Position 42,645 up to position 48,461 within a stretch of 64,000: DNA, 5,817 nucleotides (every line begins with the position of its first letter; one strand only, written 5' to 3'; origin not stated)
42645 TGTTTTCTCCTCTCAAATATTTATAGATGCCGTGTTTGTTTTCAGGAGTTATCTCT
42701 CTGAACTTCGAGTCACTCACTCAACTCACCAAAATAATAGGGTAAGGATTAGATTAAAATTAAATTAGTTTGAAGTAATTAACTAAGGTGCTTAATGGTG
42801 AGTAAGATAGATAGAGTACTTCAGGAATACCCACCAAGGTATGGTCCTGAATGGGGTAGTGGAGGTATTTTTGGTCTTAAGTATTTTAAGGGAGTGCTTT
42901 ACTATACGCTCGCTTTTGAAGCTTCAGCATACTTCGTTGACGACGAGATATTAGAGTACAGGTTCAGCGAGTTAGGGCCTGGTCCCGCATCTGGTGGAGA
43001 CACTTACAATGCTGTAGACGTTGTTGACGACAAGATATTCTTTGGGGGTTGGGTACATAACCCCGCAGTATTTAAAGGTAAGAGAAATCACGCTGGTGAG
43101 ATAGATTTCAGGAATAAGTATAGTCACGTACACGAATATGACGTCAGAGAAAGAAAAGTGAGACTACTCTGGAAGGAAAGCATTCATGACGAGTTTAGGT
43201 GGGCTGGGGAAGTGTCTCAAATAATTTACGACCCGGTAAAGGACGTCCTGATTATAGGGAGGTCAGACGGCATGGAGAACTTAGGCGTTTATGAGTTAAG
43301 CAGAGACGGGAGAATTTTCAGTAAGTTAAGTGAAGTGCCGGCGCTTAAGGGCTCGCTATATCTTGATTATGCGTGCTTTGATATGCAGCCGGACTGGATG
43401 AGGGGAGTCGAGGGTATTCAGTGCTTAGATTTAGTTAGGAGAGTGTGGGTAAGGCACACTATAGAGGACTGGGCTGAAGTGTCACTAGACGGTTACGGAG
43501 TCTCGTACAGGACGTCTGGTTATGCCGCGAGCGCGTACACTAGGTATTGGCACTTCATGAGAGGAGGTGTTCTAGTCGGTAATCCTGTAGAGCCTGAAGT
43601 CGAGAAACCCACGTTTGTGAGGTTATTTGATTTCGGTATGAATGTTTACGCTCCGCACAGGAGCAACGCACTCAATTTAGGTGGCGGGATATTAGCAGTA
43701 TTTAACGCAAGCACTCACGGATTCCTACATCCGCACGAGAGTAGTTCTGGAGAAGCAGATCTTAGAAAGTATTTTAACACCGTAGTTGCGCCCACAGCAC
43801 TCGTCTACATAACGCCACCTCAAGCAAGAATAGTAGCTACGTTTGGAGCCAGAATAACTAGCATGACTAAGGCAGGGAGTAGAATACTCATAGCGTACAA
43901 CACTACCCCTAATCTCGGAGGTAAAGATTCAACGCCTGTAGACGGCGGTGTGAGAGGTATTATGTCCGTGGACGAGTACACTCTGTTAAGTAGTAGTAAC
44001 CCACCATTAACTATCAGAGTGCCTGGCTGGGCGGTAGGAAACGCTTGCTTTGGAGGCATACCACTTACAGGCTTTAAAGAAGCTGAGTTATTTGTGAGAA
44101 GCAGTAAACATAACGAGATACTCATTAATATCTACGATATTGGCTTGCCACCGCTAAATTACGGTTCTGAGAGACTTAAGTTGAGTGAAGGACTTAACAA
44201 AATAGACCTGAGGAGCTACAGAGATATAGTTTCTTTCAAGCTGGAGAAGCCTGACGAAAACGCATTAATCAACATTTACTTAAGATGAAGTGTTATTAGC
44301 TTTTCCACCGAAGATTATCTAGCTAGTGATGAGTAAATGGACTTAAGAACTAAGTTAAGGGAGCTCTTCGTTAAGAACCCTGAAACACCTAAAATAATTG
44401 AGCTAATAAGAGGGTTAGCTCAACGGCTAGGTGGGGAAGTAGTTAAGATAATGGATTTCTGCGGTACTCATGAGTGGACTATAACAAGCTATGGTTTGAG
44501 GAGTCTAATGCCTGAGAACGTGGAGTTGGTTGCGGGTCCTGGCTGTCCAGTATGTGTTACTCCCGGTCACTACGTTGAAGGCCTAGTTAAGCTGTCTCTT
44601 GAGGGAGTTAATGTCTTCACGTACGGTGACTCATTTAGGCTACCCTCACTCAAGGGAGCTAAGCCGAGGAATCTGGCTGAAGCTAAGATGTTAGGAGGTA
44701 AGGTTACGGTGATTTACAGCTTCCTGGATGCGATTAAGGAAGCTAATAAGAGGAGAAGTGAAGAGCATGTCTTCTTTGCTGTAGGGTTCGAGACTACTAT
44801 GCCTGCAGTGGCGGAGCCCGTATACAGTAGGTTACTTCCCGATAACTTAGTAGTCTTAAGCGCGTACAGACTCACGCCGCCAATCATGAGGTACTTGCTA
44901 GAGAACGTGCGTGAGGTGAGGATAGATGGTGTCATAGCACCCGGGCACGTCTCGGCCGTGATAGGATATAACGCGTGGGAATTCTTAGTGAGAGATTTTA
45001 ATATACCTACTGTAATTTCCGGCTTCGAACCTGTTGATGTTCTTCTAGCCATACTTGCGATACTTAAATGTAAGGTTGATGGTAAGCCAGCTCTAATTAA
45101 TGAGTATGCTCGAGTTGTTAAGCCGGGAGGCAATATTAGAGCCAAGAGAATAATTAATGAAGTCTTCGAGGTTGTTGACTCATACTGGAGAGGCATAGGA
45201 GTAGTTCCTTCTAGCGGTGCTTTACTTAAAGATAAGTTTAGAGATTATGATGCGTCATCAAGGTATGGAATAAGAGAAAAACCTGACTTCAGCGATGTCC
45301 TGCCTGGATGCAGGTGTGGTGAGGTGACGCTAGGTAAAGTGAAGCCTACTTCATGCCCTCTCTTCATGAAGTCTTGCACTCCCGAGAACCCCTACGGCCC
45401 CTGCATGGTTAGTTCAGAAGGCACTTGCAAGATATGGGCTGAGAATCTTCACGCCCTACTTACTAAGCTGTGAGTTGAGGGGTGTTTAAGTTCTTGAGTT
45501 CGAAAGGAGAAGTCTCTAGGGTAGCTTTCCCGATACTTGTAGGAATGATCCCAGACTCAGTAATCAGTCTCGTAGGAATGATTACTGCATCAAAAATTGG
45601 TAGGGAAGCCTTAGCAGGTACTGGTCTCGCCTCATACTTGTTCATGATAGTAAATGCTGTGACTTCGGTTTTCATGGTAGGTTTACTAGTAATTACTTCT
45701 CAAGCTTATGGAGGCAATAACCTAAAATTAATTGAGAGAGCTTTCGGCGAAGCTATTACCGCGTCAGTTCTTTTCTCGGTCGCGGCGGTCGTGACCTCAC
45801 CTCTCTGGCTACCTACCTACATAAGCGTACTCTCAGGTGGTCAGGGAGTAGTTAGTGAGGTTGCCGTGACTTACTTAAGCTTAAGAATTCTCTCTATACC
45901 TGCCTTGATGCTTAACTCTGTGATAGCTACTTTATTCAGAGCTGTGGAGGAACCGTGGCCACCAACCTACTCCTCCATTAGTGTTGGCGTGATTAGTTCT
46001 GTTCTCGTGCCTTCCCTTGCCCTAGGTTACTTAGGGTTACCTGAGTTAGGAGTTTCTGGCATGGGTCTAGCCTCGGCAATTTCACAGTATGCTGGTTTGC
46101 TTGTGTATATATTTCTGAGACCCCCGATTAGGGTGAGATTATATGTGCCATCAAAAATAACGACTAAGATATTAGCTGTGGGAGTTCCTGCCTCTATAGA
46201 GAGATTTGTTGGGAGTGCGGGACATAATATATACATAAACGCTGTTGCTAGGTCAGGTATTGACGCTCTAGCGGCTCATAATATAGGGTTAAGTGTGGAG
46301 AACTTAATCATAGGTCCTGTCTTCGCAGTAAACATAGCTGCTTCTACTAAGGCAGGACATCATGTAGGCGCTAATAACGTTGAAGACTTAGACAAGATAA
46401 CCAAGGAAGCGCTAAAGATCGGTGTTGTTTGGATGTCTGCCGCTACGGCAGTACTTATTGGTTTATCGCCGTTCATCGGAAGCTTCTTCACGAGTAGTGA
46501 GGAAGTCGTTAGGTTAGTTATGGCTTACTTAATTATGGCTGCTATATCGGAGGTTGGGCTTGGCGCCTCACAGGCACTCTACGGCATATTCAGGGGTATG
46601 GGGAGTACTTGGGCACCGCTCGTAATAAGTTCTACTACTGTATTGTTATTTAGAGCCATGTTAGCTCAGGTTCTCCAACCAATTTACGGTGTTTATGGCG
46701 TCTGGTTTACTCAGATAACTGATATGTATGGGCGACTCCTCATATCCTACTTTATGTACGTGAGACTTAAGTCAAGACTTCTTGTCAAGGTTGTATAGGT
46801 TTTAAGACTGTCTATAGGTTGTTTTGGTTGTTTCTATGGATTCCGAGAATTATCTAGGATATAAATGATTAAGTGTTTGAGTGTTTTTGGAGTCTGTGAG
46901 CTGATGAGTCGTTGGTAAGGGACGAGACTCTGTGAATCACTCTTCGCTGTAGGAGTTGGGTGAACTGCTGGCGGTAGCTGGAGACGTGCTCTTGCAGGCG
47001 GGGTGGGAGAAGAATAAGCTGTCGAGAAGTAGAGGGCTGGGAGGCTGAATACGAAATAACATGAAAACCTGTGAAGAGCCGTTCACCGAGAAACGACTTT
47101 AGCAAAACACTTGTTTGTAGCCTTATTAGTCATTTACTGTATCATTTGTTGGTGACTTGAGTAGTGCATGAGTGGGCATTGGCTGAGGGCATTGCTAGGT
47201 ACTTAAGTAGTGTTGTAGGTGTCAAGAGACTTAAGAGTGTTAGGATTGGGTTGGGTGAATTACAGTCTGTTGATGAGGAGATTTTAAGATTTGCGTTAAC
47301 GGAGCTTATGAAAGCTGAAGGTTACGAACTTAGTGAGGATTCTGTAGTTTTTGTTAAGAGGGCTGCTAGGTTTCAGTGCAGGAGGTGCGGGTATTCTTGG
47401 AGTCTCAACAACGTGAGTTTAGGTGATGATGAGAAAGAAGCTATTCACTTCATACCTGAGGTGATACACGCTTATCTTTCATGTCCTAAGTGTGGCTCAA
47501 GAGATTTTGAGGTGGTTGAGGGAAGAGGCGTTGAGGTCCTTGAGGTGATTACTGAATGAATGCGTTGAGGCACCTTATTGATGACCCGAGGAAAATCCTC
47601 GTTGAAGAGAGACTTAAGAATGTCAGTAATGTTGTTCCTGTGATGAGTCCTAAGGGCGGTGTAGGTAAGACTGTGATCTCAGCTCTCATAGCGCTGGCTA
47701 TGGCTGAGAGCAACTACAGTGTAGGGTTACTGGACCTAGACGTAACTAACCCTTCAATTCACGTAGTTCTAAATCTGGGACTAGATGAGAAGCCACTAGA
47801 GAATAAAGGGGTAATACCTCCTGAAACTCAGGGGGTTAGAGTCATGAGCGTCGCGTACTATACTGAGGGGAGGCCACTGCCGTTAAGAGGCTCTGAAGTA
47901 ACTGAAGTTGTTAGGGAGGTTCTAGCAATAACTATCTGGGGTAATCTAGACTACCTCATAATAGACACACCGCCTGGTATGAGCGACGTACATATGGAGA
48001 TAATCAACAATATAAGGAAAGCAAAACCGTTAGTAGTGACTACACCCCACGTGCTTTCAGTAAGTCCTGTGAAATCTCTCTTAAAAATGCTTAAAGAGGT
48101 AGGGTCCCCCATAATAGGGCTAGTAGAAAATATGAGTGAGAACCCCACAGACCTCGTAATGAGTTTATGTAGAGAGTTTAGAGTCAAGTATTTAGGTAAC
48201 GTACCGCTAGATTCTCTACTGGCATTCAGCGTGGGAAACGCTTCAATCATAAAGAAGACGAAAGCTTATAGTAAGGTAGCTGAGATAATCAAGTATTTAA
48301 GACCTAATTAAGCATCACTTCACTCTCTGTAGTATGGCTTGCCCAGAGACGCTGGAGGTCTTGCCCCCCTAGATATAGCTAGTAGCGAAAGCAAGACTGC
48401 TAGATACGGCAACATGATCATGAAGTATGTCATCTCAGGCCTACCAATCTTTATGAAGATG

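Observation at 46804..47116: Copy B of the element: covariation with copy A, inserted between hypD-MATE and hypA-hypB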

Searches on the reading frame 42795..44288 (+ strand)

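Call 12: search_protein_families(library=pfam, proteins=[window:42795-44288:+])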
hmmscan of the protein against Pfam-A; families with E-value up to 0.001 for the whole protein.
window:42795-44288:+ (497 aa): 1 family
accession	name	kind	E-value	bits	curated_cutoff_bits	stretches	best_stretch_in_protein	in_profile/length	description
PF09910.14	DUF2139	-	3.5e-149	497.1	25.9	1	35-376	1-339/340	Uncharacterized protein conserved in archaea (DUF2139)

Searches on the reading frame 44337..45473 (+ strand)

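Call 12: search_protein_families(library=pfam, proteins=[window:44337-45473:+])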
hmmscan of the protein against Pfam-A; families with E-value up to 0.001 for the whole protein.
window:44337-45473:+ (378 aa): 1 family
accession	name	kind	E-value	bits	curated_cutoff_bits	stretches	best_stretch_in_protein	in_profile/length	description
PF01924.21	HypD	-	1.3e-126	422.9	25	1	20-369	6-349/351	Hydrogenase formation hypA family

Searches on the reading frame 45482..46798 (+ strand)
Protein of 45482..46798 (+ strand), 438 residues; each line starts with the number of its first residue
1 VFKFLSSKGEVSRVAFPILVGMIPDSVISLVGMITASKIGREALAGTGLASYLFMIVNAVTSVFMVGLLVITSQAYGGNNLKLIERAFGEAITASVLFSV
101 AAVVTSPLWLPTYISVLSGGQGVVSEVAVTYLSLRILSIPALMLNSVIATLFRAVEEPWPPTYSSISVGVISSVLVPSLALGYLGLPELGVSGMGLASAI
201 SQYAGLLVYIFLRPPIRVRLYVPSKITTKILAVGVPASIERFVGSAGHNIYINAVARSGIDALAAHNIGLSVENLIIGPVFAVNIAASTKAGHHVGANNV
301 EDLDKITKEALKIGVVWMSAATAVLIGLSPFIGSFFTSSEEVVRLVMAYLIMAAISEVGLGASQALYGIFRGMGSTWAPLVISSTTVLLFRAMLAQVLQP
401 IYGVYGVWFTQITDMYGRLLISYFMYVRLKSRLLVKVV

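Call 12: search_protein_families(library=pfam, proteins=[window:45482-46798:+])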
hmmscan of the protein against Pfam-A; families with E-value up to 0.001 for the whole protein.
window:45482-46798:+ (438 aa): 1 family
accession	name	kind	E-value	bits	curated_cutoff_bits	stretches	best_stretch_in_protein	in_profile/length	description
PF01554.23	MatE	-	2.3e-41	141.6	24.9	2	236-395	1-159/161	MatE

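Call 65: find_homologous_proteins(query=window:45482-46795:+, max_evalue=1e-60)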
Query window:45482-46795:+ (438 aa): 46 proteins with E <= 1e-60 among 8000 candidates.
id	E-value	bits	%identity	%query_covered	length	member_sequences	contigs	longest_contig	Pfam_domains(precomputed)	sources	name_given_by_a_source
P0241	9.7e-266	899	100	100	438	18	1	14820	PF01554.24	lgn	-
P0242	1.7e-240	816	88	99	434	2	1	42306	PF01554.24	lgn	-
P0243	2.8e-234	796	84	100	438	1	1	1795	PF01554.24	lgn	-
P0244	1.5e-232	790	83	100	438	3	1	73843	PF01554.24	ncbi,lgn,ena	-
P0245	4.9e-231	785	84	98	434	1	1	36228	PF01554.24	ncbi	ncbi:MAG: MATE family efflux transporter [Desulfurococcaceae archaeon TW002]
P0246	2.3e-227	773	82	100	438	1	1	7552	PF01554.24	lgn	-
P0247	1.2e-221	754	81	99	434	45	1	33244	PF01554.24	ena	-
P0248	2.0e-219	747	79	99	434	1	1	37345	PF01554.24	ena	-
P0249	1.3e-189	649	69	99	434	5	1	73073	PF01554.24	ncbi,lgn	ncbi:MAG: MATE family efflux transporter [Zestosphaera sp.]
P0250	4.1e-186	637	71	98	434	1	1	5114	PF01554.24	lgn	-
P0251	1.1e-182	626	69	99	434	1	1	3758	PF01554.24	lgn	-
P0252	1.1e-171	590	61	99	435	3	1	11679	PF01554.24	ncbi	ncbi:MAG: MATE family efflux transporter [Sulfolobales archaeon]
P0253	1.1e-171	590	62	100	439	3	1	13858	PF01554.24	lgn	-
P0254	2.8e-169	582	62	98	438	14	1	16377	PF01554.24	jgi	-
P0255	4.3e-167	575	62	99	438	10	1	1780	PF01554.24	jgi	-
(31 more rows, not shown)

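Call 66: find_encoding_contigs(protein=P0242, flank=2500, max_places=2)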
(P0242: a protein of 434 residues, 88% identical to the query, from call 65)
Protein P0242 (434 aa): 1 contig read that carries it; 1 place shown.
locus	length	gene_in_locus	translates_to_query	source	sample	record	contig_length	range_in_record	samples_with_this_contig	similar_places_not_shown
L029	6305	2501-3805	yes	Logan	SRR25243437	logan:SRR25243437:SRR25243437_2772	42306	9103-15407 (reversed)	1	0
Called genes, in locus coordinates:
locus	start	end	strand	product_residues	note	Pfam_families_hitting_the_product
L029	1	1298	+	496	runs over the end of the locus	PF09910:DUF2139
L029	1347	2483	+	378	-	PF01924:HypD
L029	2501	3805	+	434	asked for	PF01554:MatE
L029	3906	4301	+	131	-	PF01155:HypA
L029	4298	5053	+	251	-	PF10609:ParA, PF13614:AAA_31 (faint), PF01656:CbiA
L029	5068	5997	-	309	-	PF02653:BPD_transp_2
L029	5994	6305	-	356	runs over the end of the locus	PF02653:BPD_transp_2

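Call 67: find_encoding_contigs(protein=P0244, flank=2500, max_places=2)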
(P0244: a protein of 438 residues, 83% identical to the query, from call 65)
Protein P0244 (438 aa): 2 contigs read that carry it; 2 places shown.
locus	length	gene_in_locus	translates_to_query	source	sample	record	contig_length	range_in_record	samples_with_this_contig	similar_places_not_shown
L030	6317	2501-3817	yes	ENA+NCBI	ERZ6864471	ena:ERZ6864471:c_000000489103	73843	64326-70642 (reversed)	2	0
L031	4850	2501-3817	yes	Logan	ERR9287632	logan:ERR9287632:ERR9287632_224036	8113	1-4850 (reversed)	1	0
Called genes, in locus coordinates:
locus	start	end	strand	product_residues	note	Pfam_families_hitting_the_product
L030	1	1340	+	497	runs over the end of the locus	PF09910:DUF2139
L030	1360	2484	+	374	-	PF01924:HypD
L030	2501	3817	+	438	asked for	PF01554:MatE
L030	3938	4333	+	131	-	PF01155:HypA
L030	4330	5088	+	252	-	PF10609:ParA, PF13614:AAA_31 (weak), PF01656:CbiA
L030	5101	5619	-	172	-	-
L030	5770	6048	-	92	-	-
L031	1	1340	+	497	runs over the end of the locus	PF09910:DUF2139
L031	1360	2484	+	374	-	PF01924:HypD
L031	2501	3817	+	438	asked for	PF01554:MatE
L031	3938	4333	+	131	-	PF01155:HypA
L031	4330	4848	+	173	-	?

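Call 68: find_encoding_contigs(protein=P0241, flank=2500, max_places=3)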
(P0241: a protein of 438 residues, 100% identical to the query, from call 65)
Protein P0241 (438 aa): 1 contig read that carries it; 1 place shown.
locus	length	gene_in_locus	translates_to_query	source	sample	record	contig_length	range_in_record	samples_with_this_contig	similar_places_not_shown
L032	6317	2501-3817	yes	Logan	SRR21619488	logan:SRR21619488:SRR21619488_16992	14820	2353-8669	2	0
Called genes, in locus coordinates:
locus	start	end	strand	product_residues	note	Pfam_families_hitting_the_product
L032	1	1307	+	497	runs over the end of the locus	PF09910:DUF2139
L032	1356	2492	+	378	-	PF01924:HypD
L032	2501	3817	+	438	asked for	PF01554:MatE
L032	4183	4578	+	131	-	PF01155:HypA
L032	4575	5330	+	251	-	PF10609:ParA, PF13614:AAA_31, PF01656:CbiA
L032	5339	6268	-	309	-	PF02653:BPD_transp_2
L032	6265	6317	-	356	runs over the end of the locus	PF02653:BPD_transp_2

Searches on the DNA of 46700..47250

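Call 6: search_rna_families(source=window, start=46700, end=47250, threshold=evalue, max_evalue=10, show_alignments=4)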
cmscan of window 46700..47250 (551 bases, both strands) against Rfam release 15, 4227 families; matches with E-value up to 10: 2.
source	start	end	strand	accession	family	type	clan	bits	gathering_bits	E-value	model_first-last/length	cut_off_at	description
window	46887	46933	+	RF00008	Hammerhead_3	Gene; ribozyme;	CL00010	25.6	48.5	0.0035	1-54/54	no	Hammerhead ribozyme (type III)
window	47165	47220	-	RF02202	UCA1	Gene; lncRNA;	-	16.4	80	0.17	26-75/75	no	Urothelial cancer associated 1 conserved region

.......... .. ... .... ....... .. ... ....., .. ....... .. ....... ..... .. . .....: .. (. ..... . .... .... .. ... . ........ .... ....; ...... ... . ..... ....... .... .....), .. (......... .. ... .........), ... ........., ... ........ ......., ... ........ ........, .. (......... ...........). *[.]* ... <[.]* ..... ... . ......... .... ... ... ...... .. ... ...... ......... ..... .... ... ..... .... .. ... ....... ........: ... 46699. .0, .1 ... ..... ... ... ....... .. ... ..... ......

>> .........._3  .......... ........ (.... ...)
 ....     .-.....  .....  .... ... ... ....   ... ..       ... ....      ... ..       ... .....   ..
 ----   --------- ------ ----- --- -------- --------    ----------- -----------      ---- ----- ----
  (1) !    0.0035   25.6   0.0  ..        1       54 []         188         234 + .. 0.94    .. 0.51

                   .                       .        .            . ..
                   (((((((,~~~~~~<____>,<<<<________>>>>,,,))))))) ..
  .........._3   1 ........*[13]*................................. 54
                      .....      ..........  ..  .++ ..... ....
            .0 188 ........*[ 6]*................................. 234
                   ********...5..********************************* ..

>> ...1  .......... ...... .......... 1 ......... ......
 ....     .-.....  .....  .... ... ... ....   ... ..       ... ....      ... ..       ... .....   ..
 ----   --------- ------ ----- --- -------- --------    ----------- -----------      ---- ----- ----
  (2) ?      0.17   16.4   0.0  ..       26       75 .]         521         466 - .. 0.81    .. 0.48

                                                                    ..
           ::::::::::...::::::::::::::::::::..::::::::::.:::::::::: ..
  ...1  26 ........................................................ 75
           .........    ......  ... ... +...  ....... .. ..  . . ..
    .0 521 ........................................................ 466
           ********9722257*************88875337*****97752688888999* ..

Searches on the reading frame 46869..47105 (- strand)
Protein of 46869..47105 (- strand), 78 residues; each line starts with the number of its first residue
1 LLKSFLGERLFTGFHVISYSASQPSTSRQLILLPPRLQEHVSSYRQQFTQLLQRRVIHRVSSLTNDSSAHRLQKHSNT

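Call 12: search_protein_families(library=pfam, proteins=[window:46869-47105:-])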
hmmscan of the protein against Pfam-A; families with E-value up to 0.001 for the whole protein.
window:46869-47105:- (78 aa): 0 families

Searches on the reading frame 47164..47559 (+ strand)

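Call 12: search_protein_families(library=pfam, proteins=[window:47164-47559:+])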
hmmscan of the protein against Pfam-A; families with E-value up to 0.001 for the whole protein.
window:47164-47559:+ (131 aa): 2 families
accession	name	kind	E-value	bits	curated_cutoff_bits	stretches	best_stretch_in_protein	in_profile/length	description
PF01155.25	HypA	-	1.2e-18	67.6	28.9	1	1-128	1-110/112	Hydrogenase/urease nickel incorporation, metallochaperone, hypA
PF12760.12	Zn_ribbon_IS1595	-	0.00031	21.1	25.4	0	60-77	28-45/46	Transposase zinc-ribbon domain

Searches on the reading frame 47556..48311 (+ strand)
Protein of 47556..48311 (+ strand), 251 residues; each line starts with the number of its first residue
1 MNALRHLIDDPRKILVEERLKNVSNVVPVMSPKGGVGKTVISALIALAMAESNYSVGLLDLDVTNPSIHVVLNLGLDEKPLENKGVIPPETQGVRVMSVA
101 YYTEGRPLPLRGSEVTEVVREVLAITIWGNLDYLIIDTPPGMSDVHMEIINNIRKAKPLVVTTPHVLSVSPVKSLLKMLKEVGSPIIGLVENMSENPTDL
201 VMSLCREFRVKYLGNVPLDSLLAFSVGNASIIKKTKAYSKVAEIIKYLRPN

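Call 12: search_protein_families(library=pfam, proteins=[window:47556-48311:+])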
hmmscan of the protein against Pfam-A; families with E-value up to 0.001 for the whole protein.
window:47556-48311:+ (251 aa): 6 families
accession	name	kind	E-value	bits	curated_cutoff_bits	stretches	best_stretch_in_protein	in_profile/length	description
PF10609.15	ParA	-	2.9e-52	178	27.1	1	22-243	1-236/246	NUBPL iron-transfer P-loop NTPase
PF01656.29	CbiA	-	2.5e-11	44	25.4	1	29-225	3-118/125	CobQ/CobB/MinD/ParA nucleotide binding domain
PF13614.12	AAA_31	-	7.8e-10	39.4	27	1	25-182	2-167/177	AAA domain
PF02374.21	ArsA_ATPase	-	3.8e-05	23.5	24.3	1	29-62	5-38/305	Anion-transporting ATPase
PF09140.17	MipZ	-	0.00013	21.8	20.7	1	29-142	5-111/262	ATPase MipZ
PF13500.12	AAA_26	-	0.00018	21.9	27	0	159-222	132-194/198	AAA domain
